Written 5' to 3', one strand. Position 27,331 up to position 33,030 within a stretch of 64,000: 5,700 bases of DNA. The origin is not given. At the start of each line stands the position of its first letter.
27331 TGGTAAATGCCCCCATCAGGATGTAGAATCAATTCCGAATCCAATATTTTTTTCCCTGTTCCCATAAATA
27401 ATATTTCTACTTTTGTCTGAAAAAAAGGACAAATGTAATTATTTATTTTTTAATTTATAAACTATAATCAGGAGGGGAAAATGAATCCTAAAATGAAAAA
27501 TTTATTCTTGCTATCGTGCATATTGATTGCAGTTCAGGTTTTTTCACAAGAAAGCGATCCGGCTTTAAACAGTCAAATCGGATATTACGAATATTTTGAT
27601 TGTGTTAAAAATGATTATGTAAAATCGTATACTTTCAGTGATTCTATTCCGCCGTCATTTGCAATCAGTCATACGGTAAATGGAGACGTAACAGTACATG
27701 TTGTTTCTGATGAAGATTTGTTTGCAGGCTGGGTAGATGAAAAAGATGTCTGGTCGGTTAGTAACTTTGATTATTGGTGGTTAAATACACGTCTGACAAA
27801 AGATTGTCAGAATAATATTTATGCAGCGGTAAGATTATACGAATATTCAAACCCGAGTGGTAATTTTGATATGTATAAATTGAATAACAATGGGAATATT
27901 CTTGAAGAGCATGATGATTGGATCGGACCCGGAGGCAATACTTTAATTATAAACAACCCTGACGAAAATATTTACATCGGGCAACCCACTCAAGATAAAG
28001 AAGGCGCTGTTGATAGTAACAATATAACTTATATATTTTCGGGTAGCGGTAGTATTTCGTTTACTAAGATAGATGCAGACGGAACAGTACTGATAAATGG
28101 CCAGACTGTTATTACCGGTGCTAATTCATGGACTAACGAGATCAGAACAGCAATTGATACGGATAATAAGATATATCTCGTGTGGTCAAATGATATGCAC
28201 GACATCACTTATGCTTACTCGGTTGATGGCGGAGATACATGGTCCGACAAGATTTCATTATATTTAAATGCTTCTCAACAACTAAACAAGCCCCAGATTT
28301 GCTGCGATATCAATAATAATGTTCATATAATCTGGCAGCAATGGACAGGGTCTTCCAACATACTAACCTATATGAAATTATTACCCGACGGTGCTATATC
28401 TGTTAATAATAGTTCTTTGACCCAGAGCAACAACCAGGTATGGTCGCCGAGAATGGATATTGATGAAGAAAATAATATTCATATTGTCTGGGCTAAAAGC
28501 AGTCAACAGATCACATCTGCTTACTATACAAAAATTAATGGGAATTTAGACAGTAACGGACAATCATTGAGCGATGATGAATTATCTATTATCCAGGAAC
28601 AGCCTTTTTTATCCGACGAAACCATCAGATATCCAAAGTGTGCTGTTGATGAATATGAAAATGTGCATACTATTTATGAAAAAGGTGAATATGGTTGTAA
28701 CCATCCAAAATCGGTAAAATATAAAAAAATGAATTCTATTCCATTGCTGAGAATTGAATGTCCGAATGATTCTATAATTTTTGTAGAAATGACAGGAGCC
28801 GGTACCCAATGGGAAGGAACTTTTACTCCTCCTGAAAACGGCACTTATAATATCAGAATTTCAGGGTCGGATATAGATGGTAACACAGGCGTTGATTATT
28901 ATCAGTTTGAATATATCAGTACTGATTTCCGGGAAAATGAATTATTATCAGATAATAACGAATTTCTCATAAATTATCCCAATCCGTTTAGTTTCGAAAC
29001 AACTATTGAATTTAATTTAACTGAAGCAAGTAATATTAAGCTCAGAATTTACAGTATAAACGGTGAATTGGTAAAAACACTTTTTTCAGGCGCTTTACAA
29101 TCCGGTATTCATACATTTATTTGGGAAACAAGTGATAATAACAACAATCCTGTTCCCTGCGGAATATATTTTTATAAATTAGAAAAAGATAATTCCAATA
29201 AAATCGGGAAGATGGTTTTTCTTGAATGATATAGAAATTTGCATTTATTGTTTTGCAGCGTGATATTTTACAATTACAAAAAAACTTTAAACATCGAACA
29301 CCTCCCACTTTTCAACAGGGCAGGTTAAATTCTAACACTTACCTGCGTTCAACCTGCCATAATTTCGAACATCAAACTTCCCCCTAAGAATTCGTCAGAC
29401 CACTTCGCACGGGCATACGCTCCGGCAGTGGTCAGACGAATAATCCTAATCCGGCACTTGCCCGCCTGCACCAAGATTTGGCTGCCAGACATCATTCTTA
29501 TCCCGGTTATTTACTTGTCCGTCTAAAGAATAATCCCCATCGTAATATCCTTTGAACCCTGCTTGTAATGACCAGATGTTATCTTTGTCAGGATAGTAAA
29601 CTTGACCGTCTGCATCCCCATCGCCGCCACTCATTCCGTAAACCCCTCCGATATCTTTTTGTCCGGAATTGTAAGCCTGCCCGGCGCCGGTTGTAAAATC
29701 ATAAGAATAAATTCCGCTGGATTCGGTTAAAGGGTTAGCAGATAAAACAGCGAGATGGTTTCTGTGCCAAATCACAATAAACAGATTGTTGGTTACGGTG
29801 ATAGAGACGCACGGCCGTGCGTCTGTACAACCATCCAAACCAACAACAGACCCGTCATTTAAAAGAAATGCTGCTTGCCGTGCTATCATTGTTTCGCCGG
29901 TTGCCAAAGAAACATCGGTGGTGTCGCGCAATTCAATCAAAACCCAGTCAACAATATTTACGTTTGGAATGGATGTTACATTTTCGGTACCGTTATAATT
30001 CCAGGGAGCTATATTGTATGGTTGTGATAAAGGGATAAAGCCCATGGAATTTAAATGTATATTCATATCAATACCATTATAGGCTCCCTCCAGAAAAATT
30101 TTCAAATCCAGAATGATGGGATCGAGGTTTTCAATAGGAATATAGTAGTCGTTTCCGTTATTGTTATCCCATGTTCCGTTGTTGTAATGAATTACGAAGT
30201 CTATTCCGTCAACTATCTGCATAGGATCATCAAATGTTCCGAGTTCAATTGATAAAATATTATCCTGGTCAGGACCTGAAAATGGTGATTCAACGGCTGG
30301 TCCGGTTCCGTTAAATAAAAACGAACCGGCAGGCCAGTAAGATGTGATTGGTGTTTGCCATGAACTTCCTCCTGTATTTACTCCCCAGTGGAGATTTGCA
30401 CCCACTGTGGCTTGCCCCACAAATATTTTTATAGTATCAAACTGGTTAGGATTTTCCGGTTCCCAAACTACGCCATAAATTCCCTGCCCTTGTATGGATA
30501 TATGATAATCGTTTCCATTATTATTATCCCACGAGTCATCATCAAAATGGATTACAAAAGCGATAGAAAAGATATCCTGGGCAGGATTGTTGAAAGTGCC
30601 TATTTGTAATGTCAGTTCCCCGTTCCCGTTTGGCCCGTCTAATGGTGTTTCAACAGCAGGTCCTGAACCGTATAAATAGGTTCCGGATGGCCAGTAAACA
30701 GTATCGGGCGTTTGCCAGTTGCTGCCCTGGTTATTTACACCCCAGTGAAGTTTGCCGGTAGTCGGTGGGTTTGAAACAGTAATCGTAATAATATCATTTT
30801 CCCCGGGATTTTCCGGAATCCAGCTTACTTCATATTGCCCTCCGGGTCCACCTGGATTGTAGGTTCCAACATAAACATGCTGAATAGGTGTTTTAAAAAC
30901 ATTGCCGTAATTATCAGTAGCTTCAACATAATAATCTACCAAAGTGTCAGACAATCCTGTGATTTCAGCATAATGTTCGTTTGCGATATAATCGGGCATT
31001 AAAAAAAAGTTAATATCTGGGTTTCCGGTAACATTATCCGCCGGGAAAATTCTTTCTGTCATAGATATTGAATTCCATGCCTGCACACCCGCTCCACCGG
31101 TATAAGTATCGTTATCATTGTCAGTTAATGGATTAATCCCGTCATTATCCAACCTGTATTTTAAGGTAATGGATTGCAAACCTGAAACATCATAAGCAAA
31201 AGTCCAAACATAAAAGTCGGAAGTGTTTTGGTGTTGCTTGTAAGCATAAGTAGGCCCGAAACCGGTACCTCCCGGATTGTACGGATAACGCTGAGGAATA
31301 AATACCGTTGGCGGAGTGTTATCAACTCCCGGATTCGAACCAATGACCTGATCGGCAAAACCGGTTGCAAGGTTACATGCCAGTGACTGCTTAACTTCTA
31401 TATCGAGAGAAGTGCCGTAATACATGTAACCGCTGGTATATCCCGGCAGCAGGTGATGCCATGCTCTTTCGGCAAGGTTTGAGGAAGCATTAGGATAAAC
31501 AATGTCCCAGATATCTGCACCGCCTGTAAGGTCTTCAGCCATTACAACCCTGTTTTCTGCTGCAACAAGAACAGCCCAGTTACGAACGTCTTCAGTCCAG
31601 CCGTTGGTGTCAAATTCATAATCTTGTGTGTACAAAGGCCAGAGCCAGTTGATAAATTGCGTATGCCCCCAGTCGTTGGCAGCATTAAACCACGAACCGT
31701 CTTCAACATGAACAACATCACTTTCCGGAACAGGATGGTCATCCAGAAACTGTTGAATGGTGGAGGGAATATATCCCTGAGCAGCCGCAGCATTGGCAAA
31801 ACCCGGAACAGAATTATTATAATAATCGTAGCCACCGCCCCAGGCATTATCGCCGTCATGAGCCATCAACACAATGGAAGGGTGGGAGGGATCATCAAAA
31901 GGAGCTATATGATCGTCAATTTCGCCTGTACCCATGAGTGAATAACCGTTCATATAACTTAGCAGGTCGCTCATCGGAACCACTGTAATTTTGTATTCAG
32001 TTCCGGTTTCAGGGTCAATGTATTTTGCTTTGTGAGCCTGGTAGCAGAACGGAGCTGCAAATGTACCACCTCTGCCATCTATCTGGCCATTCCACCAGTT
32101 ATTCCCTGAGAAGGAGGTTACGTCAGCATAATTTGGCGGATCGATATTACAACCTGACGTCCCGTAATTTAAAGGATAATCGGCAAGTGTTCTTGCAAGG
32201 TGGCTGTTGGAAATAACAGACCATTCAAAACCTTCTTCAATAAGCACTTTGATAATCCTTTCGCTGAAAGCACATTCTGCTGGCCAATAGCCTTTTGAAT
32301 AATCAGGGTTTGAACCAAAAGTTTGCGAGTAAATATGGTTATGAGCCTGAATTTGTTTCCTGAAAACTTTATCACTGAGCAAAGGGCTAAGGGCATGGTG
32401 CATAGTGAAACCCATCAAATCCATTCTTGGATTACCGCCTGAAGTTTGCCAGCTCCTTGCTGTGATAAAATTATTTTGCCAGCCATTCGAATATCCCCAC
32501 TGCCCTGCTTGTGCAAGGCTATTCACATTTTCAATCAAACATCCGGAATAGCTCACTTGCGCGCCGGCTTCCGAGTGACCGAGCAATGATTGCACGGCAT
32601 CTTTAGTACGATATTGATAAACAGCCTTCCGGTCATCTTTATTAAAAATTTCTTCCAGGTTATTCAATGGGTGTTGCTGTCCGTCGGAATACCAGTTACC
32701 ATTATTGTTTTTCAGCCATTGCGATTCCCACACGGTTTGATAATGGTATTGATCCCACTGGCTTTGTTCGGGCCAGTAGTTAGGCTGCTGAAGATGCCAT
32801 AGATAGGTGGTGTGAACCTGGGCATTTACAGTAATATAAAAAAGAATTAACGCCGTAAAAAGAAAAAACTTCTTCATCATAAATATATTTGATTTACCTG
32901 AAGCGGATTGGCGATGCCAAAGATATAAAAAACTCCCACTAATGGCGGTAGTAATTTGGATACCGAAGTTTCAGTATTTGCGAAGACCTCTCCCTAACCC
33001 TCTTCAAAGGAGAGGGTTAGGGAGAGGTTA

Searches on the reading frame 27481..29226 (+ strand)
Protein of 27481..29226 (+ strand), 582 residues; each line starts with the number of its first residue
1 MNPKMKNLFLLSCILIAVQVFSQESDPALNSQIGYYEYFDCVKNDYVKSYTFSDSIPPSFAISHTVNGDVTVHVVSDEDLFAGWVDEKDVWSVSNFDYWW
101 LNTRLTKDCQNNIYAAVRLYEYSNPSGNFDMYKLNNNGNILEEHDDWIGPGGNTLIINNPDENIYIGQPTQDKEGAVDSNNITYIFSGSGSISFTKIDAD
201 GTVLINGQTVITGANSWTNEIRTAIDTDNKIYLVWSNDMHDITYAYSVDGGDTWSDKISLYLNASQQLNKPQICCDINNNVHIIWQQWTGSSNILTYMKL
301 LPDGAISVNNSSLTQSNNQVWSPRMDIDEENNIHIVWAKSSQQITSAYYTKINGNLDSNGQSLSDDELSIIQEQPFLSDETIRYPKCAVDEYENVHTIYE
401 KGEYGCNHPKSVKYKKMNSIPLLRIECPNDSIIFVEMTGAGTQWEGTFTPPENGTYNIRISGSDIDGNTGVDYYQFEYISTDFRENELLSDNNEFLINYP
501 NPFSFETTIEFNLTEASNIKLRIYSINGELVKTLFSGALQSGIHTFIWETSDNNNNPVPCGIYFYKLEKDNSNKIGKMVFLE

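Call 18: search_protein_families(library=pfam, proteins=[window:27481-29226:+], max_evalue=0.001)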
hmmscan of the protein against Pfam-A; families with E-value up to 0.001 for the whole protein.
window:27481-29226:+ (582 aa): 3 families
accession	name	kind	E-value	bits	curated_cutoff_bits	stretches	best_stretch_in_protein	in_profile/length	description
PF13860.13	FlgD_ig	-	3.8e-11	43.2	27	1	507-571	12-77/79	FlgD Ig-like domain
PF18962.6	Por_Secre_tail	-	2.2e-07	31.5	27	1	499-579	2-74/75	Secretion system C-terminal sorting domain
PF07691.17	PA14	-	0.00025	21.3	24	0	442-464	48-70/147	PA14 domain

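Call 56: search_protein_families(library=ncbifam, proteins=[window:27481-29226:+], max_evalue=0.01)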
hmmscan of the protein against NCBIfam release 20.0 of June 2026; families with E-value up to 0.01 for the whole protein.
window:27481-29226:+ (582 aa): 4 families
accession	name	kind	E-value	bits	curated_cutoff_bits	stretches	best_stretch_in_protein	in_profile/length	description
TIGR04183.1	Por_Secre_tail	domain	1.8e-07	31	23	1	499-579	2-70/72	T9SS type A sorting domain-containing protein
NF005176.1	PRK06655.1-1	equivalog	5e-07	29.8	230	1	514-574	94-154/197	flagellar hook assembly protein FlgD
NF009452.0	PRK12812.1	equivalog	0.0018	17.5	258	1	516-572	150-209/289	flagellar basal body rod modification protein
NF009276.0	PRK12633.1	equivalog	0.002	17.9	383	0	514-568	126-180/234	flagellar basal body rod modification protein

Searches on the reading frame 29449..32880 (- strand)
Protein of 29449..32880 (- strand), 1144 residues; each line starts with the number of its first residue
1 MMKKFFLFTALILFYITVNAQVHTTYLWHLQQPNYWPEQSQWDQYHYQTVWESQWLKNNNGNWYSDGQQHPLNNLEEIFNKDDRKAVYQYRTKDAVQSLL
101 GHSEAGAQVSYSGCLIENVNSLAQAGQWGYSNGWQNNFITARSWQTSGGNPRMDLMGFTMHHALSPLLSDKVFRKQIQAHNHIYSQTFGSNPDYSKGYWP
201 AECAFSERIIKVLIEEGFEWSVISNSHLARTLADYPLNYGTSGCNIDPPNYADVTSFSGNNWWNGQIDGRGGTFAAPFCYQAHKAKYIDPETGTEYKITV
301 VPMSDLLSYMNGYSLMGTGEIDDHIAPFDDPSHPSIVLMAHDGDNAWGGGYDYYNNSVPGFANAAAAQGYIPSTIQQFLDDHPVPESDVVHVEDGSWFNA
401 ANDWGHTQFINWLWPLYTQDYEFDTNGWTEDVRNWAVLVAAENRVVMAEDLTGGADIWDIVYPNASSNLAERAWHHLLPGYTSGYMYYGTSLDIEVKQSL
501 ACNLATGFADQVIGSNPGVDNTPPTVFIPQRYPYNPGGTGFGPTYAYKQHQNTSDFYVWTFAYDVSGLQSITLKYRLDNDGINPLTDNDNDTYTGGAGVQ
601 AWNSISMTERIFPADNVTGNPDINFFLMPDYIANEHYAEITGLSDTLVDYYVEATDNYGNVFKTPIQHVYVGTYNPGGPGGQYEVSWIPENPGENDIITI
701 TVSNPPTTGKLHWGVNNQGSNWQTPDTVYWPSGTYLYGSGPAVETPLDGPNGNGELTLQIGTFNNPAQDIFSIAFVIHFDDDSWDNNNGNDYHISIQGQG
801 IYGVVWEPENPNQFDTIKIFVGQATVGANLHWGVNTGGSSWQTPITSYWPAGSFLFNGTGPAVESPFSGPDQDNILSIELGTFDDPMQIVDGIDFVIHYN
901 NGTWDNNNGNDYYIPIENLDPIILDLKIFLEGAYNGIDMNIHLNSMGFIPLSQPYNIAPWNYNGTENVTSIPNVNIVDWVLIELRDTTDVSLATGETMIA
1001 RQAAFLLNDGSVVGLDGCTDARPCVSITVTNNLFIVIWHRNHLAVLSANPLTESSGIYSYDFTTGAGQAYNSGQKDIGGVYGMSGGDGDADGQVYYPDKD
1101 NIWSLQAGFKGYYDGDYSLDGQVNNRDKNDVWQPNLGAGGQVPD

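Call 6: search_protein_families(library=pfam, proteins=[window:29449-32880:-], max_evalue=1)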
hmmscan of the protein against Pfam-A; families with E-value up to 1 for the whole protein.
window:29449-32880:- (1144 aa): 3 families
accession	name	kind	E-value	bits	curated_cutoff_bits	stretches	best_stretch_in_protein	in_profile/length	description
PF23166.1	Ig_N_CWD1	-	6.2e-26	91.4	27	2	690-795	20-120/121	Alpha-glucan water dikinase 1 Ig-like N-terminal domain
PF03065.20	Glyco_hydro_57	-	1.3e-15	57.9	21.2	1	32-235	8-181/291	Glycosyl hydrolase family 57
PF03370.18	CBM_21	-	0.0083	16.8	28.9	0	772-794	87-112/113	Carbohydrate/starch-binding module (family 21)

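Call 7: search_protein_families(library=ncbifam, proteins=[window:29449-32880:-], max_evalue=1)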
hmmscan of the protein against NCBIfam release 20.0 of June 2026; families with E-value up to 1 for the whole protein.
window:29449-32880:- (1144 aa): 0 families
